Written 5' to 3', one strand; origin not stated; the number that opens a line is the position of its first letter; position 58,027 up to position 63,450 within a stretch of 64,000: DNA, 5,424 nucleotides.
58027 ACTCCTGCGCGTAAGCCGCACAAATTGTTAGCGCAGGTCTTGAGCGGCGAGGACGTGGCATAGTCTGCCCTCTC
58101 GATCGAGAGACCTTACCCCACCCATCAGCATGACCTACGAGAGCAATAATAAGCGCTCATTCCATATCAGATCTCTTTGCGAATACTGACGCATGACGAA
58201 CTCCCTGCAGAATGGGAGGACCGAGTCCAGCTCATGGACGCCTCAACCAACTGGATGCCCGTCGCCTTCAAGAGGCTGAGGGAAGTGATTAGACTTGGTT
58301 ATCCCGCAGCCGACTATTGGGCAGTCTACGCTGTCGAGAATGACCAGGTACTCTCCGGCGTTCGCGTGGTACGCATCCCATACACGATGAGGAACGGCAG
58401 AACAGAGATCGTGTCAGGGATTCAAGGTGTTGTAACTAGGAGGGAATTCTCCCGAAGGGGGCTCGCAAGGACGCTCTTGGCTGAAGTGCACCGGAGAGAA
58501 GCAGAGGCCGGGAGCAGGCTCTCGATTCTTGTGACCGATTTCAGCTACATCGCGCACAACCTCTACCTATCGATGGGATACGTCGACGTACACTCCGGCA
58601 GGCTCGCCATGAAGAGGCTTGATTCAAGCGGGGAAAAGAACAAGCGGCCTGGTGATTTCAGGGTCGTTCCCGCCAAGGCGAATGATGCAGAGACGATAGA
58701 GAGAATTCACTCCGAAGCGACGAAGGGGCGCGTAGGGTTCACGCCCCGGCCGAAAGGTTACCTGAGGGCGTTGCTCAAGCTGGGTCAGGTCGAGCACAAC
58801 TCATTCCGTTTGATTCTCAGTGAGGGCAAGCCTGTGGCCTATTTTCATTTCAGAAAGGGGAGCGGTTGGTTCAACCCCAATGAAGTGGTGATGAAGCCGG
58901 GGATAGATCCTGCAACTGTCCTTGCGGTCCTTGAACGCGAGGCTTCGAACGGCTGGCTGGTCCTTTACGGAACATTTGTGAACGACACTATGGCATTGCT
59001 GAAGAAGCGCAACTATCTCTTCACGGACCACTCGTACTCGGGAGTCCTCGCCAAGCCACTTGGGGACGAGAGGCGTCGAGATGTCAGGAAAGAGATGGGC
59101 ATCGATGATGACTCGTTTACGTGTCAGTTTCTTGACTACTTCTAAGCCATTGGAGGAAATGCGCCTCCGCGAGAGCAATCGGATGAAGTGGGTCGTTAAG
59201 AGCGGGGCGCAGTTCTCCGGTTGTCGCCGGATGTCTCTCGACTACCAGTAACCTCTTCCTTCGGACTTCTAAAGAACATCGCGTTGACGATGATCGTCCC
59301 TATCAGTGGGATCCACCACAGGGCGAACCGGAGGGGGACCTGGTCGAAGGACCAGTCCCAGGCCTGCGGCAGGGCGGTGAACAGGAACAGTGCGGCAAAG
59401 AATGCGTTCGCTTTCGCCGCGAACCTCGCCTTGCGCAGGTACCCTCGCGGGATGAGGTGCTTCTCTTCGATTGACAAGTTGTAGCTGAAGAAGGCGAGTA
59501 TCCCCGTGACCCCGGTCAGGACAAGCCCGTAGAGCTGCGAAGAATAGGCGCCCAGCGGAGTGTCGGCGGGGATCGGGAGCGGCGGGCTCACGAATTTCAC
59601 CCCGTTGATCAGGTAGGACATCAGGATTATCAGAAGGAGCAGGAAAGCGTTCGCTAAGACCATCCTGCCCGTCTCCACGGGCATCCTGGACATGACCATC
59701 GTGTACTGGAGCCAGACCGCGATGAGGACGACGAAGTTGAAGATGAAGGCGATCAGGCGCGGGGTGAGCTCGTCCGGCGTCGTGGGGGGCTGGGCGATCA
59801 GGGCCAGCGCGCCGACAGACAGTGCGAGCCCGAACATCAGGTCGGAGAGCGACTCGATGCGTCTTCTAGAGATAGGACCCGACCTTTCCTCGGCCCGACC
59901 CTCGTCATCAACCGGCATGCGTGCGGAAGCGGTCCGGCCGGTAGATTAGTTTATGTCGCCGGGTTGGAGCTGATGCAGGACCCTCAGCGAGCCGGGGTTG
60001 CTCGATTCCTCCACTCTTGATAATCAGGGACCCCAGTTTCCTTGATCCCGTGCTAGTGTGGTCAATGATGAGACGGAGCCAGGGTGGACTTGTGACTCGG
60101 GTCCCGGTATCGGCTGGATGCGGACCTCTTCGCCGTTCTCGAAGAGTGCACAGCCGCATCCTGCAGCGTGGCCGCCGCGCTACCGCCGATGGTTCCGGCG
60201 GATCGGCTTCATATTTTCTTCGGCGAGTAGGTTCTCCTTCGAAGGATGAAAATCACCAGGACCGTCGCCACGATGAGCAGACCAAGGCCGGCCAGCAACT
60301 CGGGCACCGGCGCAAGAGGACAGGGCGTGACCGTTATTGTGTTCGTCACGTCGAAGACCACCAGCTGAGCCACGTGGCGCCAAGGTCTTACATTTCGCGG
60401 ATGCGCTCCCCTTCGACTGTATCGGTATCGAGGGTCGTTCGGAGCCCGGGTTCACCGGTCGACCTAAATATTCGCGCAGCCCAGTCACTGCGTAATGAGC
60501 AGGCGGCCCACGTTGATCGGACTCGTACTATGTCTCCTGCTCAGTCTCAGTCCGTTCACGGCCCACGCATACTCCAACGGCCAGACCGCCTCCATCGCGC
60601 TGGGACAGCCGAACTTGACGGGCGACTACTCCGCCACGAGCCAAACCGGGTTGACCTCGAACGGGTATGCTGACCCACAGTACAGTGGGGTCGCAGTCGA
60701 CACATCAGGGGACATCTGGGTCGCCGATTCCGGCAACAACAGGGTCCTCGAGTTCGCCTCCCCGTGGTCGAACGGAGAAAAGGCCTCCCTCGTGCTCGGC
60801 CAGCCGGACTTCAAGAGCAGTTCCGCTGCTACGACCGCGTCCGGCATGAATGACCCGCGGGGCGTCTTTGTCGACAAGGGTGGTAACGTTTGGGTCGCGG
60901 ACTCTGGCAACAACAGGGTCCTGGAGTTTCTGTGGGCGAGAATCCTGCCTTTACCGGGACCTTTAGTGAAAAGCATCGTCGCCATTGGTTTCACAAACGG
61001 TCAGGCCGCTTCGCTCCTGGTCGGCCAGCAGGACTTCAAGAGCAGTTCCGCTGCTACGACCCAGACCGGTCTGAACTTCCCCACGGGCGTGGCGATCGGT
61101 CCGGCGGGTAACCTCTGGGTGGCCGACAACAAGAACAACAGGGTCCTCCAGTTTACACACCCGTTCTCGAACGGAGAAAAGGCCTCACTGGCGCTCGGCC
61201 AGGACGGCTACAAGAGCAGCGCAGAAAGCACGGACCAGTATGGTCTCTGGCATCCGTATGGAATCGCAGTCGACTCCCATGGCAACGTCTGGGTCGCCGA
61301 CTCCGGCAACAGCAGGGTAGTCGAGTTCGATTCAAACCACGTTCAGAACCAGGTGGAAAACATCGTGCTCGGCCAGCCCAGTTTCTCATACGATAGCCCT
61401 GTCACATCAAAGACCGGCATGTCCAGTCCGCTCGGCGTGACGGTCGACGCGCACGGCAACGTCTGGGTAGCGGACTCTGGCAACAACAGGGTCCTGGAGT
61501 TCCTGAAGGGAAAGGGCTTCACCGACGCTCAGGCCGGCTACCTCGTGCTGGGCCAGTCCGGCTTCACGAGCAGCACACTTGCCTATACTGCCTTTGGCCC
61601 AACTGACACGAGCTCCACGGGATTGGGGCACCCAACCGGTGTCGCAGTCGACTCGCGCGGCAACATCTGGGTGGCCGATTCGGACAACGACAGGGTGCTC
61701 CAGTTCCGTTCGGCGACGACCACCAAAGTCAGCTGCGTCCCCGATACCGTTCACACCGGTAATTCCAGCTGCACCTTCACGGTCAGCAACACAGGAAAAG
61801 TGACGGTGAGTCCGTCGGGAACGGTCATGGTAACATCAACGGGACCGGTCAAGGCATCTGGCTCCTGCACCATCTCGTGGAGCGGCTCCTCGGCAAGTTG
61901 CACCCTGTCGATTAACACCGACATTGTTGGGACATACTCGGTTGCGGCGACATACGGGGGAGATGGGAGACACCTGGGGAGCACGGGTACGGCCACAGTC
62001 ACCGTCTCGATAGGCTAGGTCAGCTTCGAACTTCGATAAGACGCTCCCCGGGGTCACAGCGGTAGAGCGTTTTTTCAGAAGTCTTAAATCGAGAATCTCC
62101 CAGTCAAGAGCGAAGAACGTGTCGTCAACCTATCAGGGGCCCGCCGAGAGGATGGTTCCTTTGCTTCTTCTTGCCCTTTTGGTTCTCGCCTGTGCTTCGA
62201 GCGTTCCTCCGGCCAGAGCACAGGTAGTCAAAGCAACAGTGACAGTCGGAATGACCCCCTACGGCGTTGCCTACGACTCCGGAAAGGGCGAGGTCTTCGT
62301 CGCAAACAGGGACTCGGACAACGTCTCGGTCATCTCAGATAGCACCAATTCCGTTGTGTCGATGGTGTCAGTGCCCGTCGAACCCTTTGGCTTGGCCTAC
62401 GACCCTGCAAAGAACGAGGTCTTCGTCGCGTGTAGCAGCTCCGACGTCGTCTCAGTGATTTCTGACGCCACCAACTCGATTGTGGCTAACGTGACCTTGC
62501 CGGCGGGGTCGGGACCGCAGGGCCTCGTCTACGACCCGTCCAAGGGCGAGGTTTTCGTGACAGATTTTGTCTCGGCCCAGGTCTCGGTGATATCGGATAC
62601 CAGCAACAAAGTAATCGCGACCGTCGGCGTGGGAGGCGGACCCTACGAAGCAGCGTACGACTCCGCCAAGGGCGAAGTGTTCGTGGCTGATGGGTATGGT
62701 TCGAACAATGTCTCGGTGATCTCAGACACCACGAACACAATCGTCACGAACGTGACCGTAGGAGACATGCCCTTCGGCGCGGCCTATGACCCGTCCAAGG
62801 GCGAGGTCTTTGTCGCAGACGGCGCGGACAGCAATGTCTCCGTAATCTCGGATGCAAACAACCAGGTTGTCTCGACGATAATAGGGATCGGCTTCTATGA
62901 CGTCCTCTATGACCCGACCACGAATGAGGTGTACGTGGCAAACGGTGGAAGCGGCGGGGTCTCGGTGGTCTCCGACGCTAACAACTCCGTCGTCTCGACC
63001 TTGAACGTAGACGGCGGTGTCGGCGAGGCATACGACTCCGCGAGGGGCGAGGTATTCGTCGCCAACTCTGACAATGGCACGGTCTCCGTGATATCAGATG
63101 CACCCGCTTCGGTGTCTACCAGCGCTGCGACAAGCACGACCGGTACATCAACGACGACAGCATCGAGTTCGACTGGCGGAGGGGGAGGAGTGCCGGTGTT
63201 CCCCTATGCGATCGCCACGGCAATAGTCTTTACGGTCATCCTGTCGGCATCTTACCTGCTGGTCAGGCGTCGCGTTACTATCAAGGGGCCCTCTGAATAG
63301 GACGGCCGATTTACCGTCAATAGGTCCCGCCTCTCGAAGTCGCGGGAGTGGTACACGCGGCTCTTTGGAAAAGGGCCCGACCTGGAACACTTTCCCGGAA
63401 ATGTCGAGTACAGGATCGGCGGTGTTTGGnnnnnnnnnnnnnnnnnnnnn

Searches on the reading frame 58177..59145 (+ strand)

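Call 7: search_protein_families(library=pfam, proteins=[window:58177-59145:+], max_evalue=0.01)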
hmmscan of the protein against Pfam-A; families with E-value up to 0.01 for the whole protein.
window:58177-59145:+ (322 aa): 6 families
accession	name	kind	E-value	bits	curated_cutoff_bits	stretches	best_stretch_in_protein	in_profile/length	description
PF13527.13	Acetyltransf_9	-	3.5e-08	33.9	25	1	48-135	42-124/127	Acetyltransferase (GNAT) domain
PF00583.31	Acetyltransf_1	-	6.9e-06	26.8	20.7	1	28-135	13-116/116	Acetyltransferase (GNAT) family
PF13508.13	Acetyltransf_7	-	3.7e-05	24.5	27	1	50-136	5-83/84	Acetyltransferase (GNAT) domain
PF08445.16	FR47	-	0.00019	21.8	22.1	1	80-136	22-78/86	FR47-like protein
PF13673.13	Acetyltransf_10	-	0.001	19.5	23.6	1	81-139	53-111/128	Acetyltransferase (GNAT) domain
PF13338.12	AbiEi_4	-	0.0043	17.6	25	0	82-104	10-29/49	Transcriptional regulator, AbiEi antitoxin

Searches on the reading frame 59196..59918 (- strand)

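Call 7: search_protein_families(library=pfam, proteins=[window:59196-59918:-], max_evalue=0.01)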
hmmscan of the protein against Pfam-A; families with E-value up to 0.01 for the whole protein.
window:59196-59918:- (240 aa): 1 family
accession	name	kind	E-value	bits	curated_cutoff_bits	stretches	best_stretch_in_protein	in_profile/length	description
PF06736.16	TMEM175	-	5.9e-06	27.1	25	1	20-100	1-87/88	Endosomal/lysosomal potassium channel TMEM175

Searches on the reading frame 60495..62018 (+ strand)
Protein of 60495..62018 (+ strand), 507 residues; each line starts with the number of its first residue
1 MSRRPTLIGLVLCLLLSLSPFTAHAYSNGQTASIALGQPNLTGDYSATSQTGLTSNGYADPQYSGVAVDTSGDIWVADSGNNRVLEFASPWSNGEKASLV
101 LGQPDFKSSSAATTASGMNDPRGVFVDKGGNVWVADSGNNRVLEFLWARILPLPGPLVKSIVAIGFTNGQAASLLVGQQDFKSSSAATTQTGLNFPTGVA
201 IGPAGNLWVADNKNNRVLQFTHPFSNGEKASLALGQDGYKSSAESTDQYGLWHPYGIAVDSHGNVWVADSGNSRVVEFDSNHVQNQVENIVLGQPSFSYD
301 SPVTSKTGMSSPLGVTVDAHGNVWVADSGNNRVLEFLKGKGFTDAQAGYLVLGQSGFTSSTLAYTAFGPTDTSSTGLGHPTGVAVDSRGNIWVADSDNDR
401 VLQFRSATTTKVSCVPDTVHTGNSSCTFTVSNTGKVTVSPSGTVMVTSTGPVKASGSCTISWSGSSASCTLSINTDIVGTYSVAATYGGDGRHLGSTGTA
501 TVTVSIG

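Call 7: search_protein_families(library=pfam, proteins=[window:60495-62018:+], max_evalue=0.01)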
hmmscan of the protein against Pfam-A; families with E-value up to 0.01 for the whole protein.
window:60495-62018:+ (507 aa): 13 families
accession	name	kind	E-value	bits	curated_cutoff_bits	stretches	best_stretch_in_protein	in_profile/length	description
PF01436.27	NHL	-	3.6e-50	166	20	6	193-220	1-28/28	NHL repeat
PF08450.18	SGL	-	1.1e-18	68.2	26.3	1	184-285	124-215/246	SMP-30/Gluconolactonase/LRE-like region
PF25021.1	TEN_NHL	-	2.1e-15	57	27.1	0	249-309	139-193/357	Teneurin NHL domain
PF13449.12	Phytase-like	-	4.5e-11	43.6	27.6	0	63-145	6-94/284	Esterase-like activity of phytase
PF07494.17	Reg_prop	-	1.6e-09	37.3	20.4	0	255-269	8-22/24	Two component regulator propeller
PF24684.1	Vgb_lyase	-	1.4e-08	34.4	50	0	195-221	14-40/290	Virginiamycin B lyase family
PF05787.19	PhoX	-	1.8e-08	34.4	24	0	183-233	418-468/515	Alkaline phosphatase PhoX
PF16640.11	Big_3_5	-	1.7e-07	32.1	35.5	1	415-505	4-88/88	Bacterial Ig-like domain (group 3)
PF03022.22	MRJP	-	3.8e-07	30.2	19.8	0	255-287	4-36/288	Major royal jelly protein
PF21070.2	IcmF_helical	-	1e-06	29.3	24.1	0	259-284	63-88/106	Type VI secretion protein IcmF helical domain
PF06739.17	SBBP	-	1.6e-05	25.2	20.5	0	254-268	15-29/38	Beta-propeller repeat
PF15533.11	Ntox33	-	0.00018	22.4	28.4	0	123-139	37-53/65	Bacterial toxin 33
PF02393.21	US22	-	0.003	18.1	35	0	124-143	84-103/124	US22 like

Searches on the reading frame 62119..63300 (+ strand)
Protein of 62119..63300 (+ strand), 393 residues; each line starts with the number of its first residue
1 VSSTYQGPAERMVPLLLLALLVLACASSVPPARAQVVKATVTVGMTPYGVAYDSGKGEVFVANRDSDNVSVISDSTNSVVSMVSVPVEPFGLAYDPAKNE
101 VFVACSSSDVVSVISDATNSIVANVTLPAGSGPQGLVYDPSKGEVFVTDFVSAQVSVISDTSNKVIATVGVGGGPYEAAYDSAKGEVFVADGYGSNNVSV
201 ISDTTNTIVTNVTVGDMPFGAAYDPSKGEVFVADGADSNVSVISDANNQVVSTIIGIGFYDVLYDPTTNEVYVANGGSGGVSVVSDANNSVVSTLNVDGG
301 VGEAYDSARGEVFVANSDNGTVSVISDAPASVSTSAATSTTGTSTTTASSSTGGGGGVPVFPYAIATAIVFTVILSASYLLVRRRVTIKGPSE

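Call 7: search_protein_families(library=pfam, proteins=[window:62119-63300:+], max_evalue=0.01)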
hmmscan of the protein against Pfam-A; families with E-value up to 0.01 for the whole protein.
window:62119-63300:+ (393 aa): 4 families
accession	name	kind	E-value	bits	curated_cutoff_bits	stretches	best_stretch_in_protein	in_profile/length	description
PF01436.27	NHL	-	4.1e-14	52.3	20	0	132-157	3-27/28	NHL repeat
PF21783.3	YNCE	-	0.00016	21.5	27.1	0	50-121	33-104/339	YNCE-like beta-propeller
PF25174.1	Beta-prop_THOC3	-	0.00017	21.2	305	0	40-227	84-266/272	THOC3 beta-propeller domain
PF01731.26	Arylesterase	-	0.00024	21.7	21.3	0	132-158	55-81/86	Arylesterase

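Call 10: find_encoding_contigs(protein=window:62119-63300:+, flank=10000, max_places=6)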
Protein window:62119-63300:+ (393 aa): no gene with exactly this product is on record in the collection.
